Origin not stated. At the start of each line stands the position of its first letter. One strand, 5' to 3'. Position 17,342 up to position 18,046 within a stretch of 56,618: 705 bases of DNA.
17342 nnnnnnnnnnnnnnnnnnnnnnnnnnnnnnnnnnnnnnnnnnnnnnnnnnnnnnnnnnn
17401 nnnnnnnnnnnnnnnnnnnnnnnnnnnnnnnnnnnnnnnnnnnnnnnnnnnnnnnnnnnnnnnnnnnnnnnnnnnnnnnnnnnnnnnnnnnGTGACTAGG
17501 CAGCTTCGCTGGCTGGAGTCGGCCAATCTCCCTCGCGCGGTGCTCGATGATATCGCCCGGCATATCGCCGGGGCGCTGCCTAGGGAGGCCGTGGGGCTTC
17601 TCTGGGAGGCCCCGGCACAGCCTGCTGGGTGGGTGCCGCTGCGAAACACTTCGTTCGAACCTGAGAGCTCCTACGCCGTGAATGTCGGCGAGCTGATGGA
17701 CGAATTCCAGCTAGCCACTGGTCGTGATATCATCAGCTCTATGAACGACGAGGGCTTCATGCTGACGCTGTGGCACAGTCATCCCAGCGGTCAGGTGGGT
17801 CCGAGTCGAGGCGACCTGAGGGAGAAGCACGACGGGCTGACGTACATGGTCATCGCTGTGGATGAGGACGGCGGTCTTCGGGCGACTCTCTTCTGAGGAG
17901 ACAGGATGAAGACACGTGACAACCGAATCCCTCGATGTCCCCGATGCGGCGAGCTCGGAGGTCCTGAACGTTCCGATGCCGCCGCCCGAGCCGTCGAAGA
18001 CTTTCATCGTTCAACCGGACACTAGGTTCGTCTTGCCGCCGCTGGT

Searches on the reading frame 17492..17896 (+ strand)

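Call 40: search_protein_families(library=phrogs, max_evalue=0.001, proteins=[window:17492-17896:+])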
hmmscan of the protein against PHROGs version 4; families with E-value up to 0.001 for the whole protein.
window:17492-17896:+ (134 aa): 3 families
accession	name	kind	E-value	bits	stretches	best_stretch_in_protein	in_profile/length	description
phrog_30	-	tail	8e-08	33.1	1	15-125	291-388/544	minor tail protein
phrog_2635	-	tail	6.9e-07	30.1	1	17-125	5-100/135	tail protein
phrog_5556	-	tail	7.9e-05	23.5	1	8-111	15-103/148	tail protein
